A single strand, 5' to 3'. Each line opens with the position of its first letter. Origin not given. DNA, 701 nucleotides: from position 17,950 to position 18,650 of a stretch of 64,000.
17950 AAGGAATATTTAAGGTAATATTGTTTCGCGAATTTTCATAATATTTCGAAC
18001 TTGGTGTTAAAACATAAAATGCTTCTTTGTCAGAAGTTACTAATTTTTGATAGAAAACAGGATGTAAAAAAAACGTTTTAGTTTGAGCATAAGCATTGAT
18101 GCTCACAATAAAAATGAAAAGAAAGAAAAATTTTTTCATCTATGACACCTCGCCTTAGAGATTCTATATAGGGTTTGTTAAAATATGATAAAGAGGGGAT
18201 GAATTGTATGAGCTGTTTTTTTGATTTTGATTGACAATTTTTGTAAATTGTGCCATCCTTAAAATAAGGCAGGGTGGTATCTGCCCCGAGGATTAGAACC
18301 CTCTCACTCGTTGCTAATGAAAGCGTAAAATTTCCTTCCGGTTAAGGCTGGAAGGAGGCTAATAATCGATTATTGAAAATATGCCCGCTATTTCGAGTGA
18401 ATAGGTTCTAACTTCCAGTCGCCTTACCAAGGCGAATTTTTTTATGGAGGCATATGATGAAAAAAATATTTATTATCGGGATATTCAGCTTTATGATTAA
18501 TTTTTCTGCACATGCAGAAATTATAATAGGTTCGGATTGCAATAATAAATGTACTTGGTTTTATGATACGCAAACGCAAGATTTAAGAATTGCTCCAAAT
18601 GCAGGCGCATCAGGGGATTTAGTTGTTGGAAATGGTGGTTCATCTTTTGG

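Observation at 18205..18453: Unannotated structured leader with terminator/antiterminator upstream of a prophage-borne secreted-protein gene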

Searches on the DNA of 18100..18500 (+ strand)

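Call 4: search_rna_families(source=window, start=18100, end=18500, threshold=evalue, max_evalue=10, show_alignments=3)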
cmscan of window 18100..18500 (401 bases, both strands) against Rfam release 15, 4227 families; matches with E-value up to 10: 13.
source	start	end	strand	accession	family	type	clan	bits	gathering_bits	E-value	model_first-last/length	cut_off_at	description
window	18346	18428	+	RF02221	sRNA-Xcc1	Gene; sRNA;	-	31.6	53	0.00098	1-87/87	no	sRNA-Xcc1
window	18448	18491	+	RF00150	SNORD42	Gene; snRNA; snoRNA; CD-box;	-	19.5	39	1.5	1-68/68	no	Small nucleolar RNA SNORD42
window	18313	18359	+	RF00179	GAIT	Cis-reg;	-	19.2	37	0.58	1-71/71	no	GAIT element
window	18225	18264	-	RF01597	snoR22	Gene; snRNA; snoRNA; CD-box;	-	18.6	50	8.4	1-83/83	no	small nucleolar RNA snoR22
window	18449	18500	+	RF00069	SNORD24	Gene; snRNA; snoRNA; CD-box;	-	17.8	41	2.8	1-51/76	3'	Small nucleolar RNA SNORD24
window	18317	18382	+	RF01252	snR5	Gene; snRNA; snoRNA; HACA-box;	CL00038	15.6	45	2.3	1-196/196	no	Small nucleolar RNA snR5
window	18418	18477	+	RF02869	ncS025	Gene; sRNA;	-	15.5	46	2.5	1-85/85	no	Burkholderia sRNA 25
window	18117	18227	+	RF00558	L20_leader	Cis-reg; leader;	-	15.2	58.7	2.3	1-127/127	no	Ribosomal protein L20 leader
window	18202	18333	-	RF02192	TCL6_2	Gene; lncRNA;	-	13.8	45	5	1-126/126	no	T-cell leukemia/lymphoma 6 conserved region 2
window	18314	18448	+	RF00122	GadY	Gene; sRNA;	-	13.3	45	5.5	1-114/114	no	GadY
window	18242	18287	+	RF03611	mir-7147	Gene; miRNA;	-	13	90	9.8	1-58/58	no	mir-7147 microRNA precursor family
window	18335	18357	+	RF03156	L31-Firmicutes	Cis-reg; leader;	CL00118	12.2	33.3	6.3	1-32/32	no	L31-Firmicutes ribosomal protein leader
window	18318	18426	-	RF02510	PYLIS_3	Cis-reg;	-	10.9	38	9.4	1-100/100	no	Pyrrolysine insertion sequence mttB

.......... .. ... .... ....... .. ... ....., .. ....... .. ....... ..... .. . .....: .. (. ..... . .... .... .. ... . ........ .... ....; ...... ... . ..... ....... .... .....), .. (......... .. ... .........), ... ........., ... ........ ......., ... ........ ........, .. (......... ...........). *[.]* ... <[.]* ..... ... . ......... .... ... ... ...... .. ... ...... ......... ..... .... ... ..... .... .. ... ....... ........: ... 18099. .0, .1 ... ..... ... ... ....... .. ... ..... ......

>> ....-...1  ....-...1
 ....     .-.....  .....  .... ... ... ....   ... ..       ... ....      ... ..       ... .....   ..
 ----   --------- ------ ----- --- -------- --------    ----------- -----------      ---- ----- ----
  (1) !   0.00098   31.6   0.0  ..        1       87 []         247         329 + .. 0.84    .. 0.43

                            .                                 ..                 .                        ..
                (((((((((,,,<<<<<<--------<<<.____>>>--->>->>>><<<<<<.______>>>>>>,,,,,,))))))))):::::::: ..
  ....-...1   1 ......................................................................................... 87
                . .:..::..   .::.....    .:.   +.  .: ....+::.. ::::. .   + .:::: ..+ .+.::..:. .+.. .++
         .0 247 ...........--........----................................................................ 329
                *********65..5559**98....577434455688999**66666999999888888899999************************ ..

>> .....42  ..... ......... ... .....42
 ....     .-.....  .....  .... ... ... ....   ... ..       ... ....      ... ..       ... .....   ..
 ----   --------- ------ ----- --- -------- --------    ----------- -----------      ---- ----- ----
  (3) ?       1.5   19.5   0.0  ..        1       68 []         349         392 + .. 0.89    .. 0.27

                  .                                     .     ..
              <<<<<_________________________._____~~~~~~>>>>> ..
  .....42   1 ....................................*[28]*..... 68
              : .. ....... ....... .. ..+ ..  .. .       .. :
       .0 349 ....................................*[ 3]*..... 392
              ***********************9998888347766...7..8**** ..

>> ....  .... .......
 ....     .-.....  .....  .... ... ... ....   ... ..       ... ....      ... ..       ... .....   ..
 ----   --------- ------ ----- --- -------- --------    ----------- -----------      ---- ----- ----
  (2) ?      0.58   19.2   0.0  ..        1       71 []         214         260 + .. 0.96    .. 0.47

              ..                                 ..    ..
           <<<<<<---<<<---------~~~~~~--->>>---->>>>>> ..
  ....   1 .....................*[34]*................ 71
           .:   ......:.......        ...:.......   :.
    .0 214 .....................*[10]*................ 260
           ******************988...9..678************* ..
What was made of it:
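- On sRNA-Xcc1 (RF02221): The leader-1 state-2 domain aligns end to end with the model consensus (call 4).
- Closest known: Rfam RF02221 sRNA-Xcc1, an integron-associated trans-acting sRNA of Xanthomonas. Same: The state-2 domain of leader 1 aligns to the whole 87-nt model (call 4).
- It weakly resembles the trans-acting sRNA-Xcc1 (31.6 bits; call 4).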

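Call 50: search_rna_families(sources=[L046, L051, L055, L058, L071, L080, L083, L093, L100, L104, L111, L116, L122, L129, L141, L027], threshold=gathering)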
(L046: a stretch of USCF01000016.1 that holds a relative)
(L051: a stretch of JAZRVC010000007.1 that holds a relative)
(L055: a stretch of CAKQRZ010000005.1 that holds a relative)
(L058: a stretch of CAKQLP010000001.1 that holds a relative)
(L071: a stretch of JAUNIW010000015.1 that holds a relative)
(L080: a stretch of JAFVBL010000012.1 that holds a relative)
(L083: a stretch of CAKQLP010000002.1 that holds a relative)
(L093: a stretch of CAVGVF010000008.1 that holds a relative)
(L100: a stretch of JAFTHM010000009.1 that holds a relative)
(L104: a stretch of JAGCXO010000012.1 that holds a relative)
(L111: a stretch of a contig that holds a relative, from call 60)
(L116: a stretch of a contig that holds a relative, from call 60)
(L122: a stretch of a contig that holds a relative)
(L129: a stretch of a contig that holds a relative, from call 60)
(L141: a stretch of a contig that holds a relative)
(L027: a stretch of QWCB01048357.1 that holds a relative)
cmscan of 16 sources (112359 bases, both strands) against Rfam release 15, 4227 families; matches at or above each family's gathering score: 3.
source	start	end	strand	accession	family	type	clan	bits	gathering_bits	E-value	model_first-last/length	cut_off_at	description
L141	3028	3100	-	RF00005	tRNA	Gene; tRNA;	CL00001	77.2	29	5.7e-15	1-71/71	no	tRNA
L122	7108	7193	-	RF00005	tRNA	Gene; tRNA;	CL00001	61.7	29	1e-10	1-71/71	no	tRNA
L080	297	368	-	RF00005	tRNA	Gene; tRNA;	CL00001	59.8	29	3.6e-10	1-71/71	no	tRNA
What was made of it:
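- On Any Rfam 15 family (4227 covariance models, including all curated riboswitch classes): In 16 homologous loci only tRNAs pass (call 50).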

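Call 59: build_rna_model(alignment_id=A4, structure=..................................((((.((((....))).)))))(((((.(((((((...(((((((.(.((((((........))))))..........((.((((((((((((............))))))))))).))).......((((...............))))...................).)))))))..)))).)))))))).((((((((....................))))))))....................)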
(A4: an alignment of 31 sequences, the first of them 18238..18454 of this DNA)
Model R1 built from alignment A4 (31 sequences, 284 columns); structure: as given.
model positions 222; base pairs 58; branch points 4; effective number of sequences 5.45; information 0.59 bits per position. Calibrated on 0.2 Mb of random sequence (short: E-values are rough).
structure used (alignment columns):
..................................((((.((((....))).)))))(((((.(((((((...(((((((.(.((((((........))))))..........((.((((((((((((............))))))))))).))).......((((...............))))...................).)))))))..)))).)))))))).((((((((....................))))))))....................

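Call 60: search_with_rna_model(model_id=R1, sources=[window, L001, L002, L004, L005, L007, L008, L009, L027, L028, L038, L046, L051, L055, L056, L058, L061, L071, L073, L079, L080, L083, L086, L093, L099, L100, L104, L111, L116, L118, L122, L128, L129, L135, L136, L138, L141, L145], max_evalue=1)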
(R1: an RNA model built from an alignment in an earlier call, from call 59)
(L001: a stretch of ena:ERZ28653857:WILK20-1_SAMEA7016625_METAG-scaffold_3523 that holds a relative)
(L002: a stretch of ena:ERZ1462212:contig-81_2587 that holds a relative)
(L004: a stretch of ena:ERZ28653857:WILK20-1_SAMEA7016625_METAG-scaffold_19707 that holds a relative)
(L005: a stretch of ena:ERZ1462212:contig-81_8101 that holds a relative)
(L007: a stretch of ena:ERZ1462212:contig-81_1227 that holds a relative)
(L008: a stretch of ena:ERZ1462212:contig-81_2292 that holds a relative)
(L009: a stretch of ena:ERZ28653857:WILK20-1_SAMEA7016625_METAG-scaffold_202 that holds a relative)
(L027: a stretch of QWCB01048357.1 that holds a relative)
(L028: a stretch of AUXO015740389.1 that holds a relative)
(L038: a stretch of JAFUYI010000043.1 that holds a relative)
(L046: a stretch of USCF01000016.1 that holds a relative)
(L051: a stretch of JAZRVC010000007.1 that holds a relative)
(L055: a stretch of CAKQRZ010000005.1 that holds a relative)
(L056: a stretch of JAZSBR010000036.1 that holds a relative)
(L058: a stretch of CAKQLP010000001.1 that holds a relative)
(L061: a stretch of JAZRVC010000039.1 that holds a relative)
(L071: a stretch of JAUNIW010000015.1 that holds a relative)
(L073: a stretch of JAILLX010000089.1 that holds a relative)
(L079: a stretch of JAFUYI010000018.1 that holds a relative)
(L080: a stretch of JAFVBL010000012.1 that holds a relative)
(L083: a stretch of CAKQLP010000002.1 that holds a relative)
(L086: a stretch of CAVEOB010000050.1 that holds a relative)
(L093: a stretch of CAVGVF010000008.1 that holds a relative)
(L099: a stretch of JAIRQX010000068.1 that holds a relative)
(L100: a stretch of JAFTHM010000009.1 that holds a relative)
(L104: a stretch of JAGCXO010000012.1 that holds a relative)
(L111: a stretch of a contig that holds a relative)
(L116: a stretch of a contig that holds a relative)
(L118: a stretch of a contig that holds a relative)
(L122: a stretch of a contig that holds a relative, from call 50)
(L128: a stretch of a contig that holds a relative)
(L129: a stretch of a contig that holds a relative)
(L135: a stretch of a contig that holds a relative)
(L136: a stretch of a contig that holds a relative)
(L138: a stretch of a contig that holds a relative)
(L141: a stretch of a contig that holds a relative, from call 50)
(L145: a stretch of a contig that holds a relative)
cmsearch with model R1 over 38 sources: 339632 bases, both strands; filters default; matches with E-value up to 1: 54.
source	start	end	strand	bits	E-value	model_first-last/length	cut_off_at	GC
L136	1710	1941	-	191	4.1e-46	1-222/222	no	0.37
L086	1724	1950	-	187.3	3.5e-45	1-222/222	no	0.37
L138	4271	4503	+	185.9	7.9e-45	1-222/222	no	0.36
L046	3316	3544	+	183.8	2.8e-44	1-222/222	no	0.37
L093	2778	2996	-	183.6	3.1e-44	1-222/222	no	0.35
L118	5555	5777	+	179.7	2.9e-43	1-222/222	no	0.42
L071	6921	7154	+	179.7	2.9e-43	1-222/222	no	0.35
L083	1230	1459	-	178.4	6.4e-43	1-222/222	no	0.41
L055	6738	6963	+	175.3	3.7e-42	1-222/222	no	0.37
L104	3071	3293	-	175.2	4.1e-42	1-222/222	no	0.42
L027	81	297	+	173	1.4e-41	1-222/222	no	0.43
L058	2169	2379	+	159.3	4e-38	1-222/222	no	0.42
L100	2879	3103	-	158.1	8.4e-38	1-222/222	no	0.44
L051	3535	3759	+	155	4.9e-37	1-222/222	no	0.44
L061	7141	7361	+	149.3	1.4e-35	1-222/222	no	0.46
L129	484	712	+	147.6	3.8e-35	1-222/222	no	0.43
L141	3969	4189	+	147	5.3e-35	1-222/222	no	0.45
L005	3775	3987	+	143.7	3.5e-34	1-222/222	no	0.37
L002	5578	5801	-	142.9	5.8e-34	1-222/222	no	0.34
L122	2653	2858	-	140.7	2e-33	1-222/222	no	0.4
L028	1301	1508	-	140.4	2.5e-33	1-222/222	no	0.36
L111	7730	7963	+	139.5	4e-33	1-222/222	no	0.37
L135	1141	1373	+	139.3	4.6e-33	1-222/222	no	0.37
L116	5052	5269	+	137.8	1.1e-32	1-222/222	no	0.39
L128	6312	6532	-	137.5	1.3e-32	1-222/222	no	0.38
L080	5633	5845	-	136.3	2.6e-32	1-222/222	no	0.46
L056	6181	6402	+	133.7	1.2e-31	1-222/222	no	0.36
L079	7710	7940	-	132.2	2.8e-31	1-222/222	no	0.41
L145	339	546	-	123.8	3.8e-29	1-222/222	no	0.39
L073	1137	1364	+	118.7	7.5e-28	1-222/222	no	0.32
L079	6769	7000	-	116.8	2.3e-27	1-222/222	no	0.39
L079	629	850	+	108.9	2.2e-25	1-222/222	no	0.4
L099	634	860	-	108.7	2.5e-25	1-222/222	no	0.38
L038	1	178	+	77.4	1.9e-17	53-222/222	5'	0.4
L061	3865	4088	-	58.8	9.6e-13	1-222/222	no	0.42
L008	3763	4000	+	52.5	3.8e-11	1-222/222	no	0.39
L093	4824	5058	-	51.5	6.5e-11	1-222/222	no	0.4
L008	6358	6624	+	31.4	7.8e-06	1-222/222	no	0.41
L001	9013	9200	-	28.2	5e-05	1-222/222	no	0.33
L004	1154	1422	+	27.7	6.8e-05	1-222/222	no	0.41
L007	1258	1446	-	27.2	9.1e-05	1-222/222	no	0.33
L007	3625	3878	+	20.5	0.0044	1-222/222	no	0.35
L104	904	1043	+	17.2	0.03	1-222/222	no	0.37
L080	6482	6554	+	16.9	0.036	1-222/222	no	0.36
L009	3676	3938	+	16.7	0.04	1-222/222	no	0.38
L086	1719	1945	+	14.6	0.14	1-222/222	no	0.37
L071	6922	7162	-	14.4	0.16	1-222/222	no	0.35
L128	422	530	+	12.4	0.5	1-222/222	no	0.34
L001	22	197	+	12.1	0.58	1-222/222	no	0.4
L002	9748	9923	+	12.1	0.58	1-222/222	no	0.4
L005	5867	5940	-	11.8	0.7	1-222/222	no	0.32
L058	2170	2385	-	11.5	0.82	1-222/222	no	0.41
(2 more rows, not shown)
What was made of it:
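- The RNA has many copies per genome, for example three in 8 kb in L079 (call 60).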

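Call 75: search_with_rna_model(model_id=R1, sources=[window, L002, L005, L008, L027, L028, L046, L051, L055, L056, L058, L061, L071, L073, L079, L080, L083, L086, L093, L099, L100, L104, L111, L116, L118, L122, L128, L129, L135, L136, L138, L141, L145], max_evalue=1e-8, make_alignment=true)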
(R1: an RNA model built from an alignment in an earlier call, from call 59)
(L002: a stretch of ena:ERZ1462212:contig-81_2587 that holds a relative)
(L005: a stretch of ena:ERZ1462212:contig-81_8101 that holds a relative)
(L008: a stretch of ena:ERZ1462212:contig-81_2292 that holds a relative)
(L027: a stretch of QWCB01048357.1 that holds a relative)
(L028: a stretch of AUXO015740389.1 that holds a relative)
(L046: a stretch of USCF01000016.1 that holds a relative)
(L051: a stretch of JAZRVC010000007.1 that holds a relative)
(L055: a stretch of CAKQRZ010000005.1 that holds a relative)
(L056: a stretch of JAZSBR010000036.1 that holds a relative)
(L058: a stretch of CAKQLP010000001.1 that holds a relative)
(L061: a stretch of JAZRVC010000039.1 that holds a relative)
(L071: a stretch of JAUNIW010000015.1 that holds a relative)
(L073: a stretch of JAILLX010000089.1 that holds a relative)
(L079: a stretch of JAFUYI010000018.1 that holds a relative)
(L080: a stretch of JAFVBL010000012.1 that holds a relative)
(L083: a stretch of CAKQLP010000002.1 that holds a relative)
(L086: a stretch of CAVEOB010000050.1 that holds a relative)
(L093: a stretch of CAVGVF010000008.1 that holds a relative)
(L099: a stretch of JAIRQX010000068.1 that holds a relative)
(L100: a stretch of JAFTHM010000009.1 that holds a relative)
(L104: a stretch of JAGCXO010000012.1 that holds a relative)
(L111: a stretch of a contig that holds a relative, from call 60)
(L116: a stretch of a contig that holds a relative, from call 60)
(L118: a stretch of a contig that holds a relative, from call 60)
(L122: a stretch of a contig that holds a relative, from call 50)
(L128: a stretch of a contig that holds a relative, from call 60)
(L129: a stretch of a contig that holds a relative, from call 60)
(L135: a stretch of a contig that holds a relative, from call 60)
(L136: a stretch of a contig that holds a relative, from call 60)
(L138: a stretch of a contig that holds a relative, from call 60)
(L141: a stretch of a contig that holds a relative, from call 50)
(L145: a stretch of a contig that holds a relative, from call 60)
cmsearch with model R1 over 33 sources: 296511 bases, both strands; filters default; matches with E-value up to 1e-8: 37.
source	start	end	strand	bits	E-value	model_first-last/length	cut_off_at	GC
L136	1710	1941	-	191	3.6e-46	1-222/222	no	0.37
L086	1724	1950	-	187.3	3.1e-45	1-222/222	no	0.37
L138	4271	4503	+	185.9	6.9e-45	1-222/222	no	0.36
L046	3316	3544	+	183.8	2.4e-44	1-222/222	no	0.37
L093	2778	2996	-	183.6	2.7e-44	1-222/222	no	0.35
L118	5555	5777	+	179.7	2.5e-43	1-222/222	no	0.42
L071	6921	7154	+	179.7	2.5e-43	1-222/222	no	0.35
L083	1230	1459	-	178.4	5.6e-43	1-222/222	no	0.41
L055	6738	6963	+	175.3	3.2e-42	1-222/222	no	0.37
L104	3071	3293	-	175.2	3.6e-42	1-222/222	no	0.42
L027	81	297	+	173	1.2e-41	1-222/222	no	0.43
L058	2169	2379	+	159.3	3.5e-38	1-222/222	no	0.42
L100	2879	3103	-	158.1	7.3e-38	1-222/222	no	0.44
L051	3535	3759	+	155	4.3e-37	1-222/222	no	0.44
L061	7141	7361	+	149.3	1.2e-35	1-222/222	no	0.46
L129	484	712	+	147.6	3.3e-35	1-222/222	no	0.43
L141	3969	4189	+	147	4.6e-35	1-222/222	no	0.45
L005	3775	3987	+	143.7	3.1e-34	1-222/222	no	0.37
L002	5578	5801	-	142.9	5.1e-34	1-222/222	no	0.34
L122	2653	2858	-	140.7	1.7e-33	1-222/222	no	0.4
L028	1301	1508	-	140.4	2.2e-33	1-222/222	no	0.36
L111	7730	7963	+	139.5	3.5e-33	1-222/222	no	0.37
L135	1141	1373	+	139.3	4e-33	1-222/222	no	0.37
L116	5052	5269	+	137.8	9.5e-33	1-222/222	no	0.39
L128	6312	6532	-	137.5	1.2e-32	1-222/222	no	0.38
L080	5633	5845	-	136.3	2.2e-32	1-222/222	no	0.46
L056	6181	6402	+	133.7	1e-31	1-222/222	no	0.36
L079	7710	7940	-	132.2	2.5e-31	1-222/222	no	0.41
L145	339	546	-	123.8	3.4e-29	1-222/222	no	0.39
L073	1137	1364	+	118.7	6.5e-28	1-222/222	no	0.32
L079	6769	7000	-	116.8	2e-27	1-222/222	no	0.39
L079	629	850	+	108.9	1.9e-25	1-222/222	no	0.4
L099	634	860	-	108.7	2.2e-25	1-222/222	no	0.38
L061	3865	4088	-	58.8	8.4e-13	1-222/222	no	0.42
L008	3763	4000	+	52.5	3.3e-11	1-222/222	no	0.39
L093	4824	5058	-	51.5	5.7e-11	1-222/222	no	0.4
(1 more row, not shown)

Alignment A5: 37 matches aligned to the model, 318 columns, each read 5' to 3' on its own strand. Consensus structure (alignment columns), stored with it:
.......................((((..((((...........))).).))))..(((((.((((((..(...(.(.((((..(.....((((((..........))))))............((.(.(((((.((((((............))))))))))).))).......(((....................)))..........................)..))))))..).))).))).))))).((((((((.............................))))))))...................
